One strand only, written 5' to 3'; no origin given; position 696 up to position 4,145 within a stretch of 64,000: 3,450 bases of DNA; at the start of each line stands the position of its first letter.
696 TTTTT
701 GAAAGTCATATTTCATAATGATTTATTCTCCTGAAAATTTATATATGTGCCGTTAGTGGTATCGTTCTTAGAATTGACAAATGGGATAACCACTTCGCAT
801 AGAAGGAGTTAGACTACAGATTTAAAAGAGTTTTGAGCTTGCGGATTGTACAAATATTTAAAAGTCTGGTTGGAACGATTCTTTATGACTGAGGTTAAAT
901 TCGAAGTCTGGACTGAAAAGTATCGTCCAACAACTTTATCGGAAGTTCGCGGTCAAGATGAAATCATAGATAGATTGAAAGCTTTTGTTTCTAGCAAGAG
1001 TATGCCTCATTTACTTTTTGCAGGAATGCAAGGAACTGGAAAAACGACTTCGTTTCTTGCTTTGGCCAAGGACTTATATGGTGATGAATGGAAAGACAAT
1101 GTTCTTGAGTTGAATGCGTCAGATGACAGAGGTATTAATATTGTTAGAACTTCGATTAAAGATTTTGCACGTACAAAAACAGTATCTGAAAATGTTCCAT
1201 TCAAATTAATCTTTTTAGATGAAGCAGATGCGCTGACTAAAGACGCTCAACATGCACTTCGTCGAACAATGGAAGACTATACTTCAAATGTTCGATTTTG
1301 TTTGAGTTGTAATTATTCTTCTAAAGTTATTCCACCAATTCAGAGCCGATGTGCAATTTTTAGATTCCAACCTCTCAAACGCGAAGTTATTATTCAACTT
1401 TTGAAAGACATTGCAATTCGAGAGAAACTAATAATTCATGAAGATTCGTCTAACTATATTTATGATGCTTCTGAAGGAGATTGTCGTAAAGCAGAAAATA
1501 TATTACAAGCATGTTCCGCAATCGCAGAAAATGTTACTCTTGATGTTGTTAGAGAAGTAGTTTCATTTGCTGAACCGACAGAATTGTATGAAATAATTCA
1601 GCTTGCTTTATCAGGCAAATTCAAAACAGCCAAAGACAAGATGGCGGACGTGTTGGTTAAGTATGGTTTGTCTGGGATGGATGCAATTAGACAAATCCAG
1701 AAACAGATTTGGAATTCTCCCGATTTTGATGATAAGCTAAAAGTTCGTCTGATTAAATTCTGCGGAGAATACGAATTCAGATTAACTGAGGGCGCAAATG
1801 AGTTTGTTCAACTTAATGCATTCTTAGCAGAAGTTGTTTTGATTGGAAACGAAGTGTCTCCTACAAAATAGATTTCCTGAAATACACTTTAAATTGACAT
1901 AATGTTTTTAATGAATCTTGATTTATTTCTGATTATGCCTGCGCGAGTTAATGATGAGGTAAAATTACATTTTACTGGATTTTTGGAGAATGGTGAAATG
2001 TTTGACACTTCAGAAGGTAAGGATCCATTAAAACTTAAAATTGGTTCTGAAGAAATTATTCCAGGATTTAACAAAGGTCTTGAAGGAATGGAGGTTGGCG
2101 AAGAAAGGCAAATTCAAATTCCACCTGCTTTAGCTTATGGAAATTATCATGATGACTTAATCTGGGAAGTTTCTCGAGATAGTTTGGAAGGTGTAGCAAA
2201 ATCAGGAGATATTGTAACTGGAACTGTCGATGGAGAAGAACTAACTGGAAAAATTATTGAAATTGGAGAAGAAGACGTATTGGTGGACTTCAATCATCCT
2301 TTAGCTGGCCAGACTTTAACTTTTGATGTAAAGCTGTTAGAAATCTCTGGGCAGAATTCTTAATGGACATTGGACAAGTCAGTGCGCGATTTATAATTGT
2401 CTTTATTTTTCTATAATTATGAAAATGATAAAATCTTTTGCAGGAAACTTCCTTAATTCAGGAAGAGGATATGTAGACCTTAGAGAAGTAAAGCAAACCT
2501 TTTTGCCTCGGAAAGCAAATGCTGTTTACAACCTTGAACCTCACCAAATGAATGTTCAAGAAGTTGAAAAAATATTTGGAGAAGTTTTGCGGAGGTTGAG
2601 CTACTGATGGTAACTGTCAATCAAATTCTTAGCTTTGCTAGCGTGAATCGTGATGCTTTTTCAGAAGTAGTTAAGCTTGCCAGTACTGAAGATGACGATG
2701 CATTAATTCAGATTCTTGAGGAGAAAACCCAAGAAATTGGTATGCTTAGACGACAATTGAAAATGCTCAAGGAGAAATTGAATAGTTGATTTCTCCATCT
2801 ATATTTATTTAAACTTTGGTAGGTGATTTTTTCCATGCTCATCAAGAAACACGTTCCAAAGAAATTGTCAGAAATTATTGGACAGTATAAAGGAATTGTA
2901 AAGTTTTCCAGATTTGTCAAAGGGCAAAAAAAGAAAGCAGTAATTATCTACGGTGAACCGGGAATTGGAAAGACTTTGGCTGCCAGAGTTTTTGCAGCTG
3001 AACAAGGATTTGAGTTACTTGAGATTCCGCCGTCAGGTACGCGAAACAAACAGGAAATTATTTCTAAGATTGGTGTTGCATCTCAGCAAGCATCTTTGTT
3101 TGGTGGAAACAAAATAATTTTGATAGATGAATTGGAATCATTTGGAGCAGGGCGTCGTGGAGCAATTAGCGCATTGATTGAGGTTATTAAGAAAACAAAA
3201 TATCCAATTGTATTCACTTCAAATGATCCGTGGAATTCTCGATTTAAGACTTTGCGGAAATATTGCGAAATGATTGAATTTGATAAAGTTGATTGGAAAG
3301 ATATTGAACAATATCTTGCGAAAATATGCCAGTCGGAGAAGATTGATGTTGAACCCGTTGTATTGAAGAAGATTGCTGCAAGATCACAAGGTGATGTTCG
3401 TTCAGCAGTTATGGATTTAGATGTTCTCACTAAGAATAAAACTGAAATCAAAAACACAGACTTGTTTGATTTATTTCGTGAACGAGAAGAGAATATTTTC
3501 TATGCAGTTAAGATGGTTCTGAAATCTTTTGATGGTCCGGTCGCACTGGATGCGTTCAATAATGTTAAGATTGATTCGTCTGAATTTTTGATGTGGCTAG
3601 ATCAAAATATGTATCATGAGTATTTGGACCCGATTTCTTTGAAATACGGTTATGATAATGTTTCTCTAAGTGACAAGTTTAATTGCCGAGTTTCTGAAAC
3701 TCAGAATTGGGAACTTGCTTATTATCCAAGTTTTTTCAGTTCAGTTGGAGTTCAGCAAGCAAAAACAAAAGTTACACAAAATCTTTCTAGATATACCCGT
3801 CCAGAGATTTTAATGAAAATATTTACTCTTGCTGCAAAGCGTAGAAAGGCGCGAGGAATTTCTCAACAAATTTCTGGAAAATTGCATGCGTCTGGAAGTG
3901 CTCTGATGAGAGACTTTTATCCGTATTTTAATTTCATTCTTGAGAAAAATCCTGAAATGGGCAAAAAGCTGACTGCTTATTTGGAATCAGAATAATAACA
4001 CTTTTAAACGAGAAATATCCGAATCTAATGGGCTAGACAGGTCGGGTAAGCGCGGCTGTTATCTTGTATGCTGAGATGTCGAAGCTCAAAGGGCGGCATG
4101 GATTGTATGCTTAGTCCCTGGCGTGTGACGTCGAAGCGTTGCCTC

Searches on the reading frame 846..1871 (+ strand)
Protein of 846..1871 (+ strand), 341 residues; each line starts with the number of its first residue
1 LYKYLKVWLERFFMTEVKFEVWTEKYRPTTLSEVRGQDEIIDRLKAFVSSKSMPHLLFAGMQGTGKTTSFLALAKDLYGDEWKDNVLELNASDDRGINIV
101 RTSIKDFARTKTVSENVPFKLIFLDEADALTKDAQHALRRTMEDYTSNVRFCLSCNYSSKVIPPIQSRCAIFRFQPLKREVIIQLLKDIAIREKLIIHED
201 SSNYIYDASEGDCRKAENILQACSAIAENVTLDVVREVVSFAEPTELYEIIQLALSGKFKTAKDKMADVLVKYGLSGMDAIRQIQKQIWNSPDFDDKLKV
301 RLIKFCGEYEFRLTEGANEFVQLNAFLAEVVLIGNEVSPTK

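Call 27: search_protein_families(library=pfam, proteins=[window:846-1871:+], max_evalue=0.01)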
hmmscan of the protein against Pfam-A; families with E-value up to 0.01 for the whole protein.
window:846-1871:+ (341 aa): 12 families
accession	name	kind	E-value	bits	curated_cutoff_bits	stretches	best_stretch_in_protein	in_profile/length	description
PF08542.16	Rep_fac_C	-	5.6e-19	68.8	23.6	1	243-328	2-87/88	Replication factor C C-terminal domain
PF00004.35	AAA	-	1.7e-14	54.8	21.2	1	56-176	1-130/131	ATPase family associated with various cellular activities (AAA)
PF13177.12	DNA_pol3_delta2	-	6.3e-12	46.2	27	1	104-177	89-160/161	DNA polymerase III, delta subunit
PF13173.12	AAA_14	-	1.6e-06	28.6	27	1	56-154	5-96/129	AAA domain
PF05496.18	RuvB_N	-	2.5e-06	27.8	27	1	27-148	2-114/159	Holliday junction DNA helicase RuvB P-loop domain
PF25199.1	nSTAND_NTPase5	-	8e-06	26.2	34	1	38-157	26-134/145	Novel STAND NTPase 5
PF03215.21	Rad17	-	3e-05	24.5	23.8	1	16-79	3-71/186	Rad17 P-loop domain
PF13191.12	AAA_16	-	0.0021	19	32.6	0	34-80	2-51/167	AAA ATPase domain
PF04851.21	ResIII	-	0.0029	18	22.5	0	36-89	7-59/164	Type III restriction enzyme, res subunit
PF13401.12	AAA_22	-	0.0036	18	27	0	119-151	85-118/130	AAA domain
PF16193.11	AAA_assoc_2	-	0.0081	16.8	34.3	0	194-239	4-55/81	AAA C-terminal domain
PF07724.20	AAA_2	-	0.0094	16.4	27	0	55-144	5-101/166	AAA domain (Cdc48 subfamily)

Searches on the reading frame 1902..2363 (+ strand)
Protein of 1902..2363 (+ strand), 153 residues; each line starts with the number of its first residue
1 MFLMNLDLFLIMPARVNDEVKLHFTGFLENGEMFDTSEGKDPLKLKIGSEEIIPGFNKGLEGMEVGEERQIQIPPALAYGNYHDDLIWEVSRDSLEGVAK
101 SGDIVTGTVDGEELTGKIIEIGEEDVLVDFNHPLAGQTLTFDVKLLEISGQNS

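Call 78: search_protein_families(library=pfam, proteins=[window:1902-2363:+], max_evalue=0.0001)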
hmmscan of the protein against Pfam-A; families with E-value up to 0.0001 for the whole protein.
window:1902-2363:+ (153 aa): 1 family
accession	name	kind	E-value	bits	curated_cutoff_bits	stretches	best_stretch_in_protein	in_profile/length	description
PF00254.34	FKBP_C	-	6.4e-23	81.3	21.1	1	15-146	6-94/94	FKBP-type peptidyl-prolyl cis-trans isomerase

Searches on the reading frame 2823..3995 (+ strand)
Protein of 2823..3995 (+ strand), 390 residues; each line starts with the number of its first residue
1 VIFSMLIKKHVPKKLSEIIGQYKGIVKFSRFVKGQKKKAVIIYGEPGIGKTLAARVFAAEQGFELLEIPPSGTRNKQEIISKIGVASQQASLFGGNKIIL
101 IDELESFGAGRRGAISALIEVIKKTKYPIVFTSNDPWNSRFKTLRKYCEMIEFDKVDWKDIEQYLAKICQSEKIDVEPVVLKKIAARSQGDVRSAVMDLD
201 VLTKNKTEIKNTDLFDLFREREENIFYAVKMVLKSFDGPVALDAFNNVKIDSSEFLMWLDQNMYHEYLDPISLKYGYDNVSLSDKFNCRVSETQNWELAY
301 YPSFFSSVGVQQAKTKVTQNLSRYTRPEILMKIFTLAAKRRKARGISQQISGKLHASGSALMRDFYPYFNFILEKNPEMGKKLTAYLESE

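Call 22: search_protein_families(library=pfam, proteins=[window:2823-3995:+], max_evalue=0.001)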
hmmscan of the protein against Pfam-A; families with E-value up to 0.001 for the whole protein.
window:2823-3995:+ (390 aa): 8 families
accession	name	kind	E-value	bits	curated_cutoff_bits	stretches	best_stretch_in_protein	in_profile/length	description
PF00004.35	AAA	-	7.4e-12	46.3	21.2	1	40-144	1-119/131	ATPase family associated with various cellular activities (AAA)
PF21960.2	RCF1-5-like_lid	-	4.5e-09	36.6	27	1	164-200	2-39/43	RCF1/5-like, AAA+ ATPase lid domain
PF00910.28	RNA_helicase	-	1.8e-05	25.6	21.5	1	40-132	1-85/105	RNA helicase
PF25361.1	AAA_lid_RFC1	-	3e-05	23.8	34.9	1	160-210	3-53/59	RFC1-like, AAA+ ATPase lid domain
PF13401.12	AAA_22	-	9.1e-05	23.2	27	1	36-111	4-82/130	AAA domain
PF20720.3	nSTAND3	-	0.00028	21.1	27.2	1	35-62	15-45/155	Novel STAND NTPase 3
PF08519.17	RFC1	-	0.0004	20.9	23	1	280-372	1-91/158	Replication factor RFC1 C terminal domain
PF05496.18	RuvB_N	-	0.00087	19.5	27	0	12-66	3-62/159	Holliday junction DNA helicase RuvB P-loop domain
